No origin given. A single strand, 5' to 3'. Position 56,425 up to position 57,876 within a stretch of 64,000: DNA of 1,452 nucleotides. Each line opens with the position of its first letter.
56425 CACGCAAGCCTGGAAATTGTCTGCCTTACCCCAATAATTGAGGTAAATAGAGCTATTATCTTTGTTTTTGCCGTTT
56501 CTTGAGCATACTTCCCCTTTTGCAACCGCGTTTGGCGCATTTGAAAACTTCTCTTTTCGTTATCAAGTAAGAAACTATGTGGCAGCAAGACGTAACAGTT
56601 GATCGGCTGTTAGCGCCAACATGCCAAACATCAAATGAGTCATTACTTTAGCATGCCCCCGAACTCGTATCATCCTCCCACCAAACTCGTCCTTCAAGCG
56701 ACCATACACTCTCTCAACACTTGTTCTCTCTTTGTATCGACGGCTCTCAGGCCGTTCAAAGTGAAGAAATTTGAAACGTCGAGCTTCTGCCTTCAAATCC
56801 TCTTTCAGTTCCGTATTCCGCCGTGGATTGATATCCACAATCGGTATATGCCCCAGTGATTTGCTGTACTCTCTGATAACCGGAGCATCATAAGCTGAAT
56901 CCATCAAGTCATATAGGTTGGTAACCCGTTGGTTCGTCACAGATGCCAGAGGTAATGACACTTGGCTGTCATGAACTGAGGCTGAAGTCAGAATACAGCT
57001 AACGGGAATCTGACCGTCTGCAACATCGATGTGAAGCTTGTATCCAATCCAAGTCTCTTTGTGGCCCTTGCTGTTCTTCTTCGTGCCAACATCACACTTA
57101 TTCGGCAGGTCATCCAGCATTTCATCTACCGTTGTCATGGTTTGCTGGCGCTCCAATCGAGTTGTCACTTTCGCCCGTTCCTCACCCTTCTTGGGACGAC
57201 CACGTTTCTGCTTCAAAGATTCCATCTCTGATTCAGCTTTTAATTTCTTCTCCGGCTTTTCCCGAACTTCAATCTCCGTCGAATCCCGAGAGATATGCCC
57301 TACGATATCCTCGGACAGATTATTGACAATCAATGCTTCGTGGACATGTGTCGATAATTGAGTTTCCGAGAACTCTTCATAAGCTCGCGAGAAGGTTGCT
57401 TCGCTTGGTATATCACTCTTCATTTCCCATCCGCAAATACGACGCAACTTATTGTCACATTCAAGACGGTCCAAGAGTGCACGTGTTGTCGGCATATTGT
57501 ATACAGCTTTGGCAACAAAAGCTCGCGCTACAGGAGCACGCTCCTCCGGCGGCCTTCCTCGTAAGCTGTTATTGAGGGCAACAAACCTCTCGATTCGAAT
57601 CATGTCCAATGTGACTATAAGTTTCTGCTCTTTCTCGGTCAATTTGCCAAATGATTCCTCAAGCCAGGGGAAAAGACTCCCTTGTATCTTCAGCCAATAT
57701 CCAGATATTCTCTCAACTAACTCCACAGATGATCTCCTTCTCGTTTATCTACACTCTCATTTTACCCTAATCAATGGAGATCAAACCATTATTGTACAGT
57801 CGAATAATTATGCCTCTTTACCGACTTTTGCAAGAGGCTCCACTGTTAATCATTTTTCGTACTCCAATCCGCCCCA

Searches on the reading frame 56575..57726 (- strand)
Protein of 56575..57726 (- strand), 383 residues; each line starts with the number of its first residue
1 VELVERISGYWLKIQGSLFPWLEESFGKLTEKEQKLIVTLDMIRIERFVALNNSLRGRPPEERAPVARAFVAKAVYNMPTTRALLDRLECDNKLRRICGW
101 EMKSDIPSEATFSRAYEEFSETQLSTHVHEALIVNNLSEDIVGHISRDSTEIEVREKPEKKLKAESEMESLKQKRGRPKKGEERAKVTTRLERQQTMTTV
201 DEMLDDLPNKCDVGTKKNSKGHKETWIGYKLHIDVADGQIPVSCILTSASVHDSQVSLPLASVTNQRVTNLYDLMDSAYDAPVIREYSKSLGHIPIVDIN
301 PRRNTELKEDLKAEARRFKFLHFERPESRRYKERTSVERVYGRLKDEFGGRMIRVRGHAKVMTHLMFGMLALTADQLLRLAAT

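Call 10: find_encoding_contigs(protein=window:56575-57726:-, flank=10000, max_places=3)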
Protein window:56575-57726:- (383 aa): no gene with exactly this product is on record in the collection.

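Call 12: search_protein_families(library=pfam, proteins=[window:56575-57726:-])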
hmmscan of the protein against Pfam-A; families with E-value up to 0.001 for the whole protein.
window:56575-57726:- (383 aa): 3 families
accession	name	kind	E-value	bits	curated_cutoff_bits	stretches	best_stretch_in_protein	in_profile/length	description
PF01609.27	DDE_Tnp_1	-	1.6e-14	54.5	23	1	215-372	23-198/200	Transposase DDE domain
PF05598.16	DUF772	-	4.3e-10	39.9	23.1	1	57-121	1-66/74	Transposase domain (DUF772)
PF13751.12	DDE_Tnp_1_6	-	0.0005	20.8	25.1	1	325-371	71-118/125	Transposase DDE domain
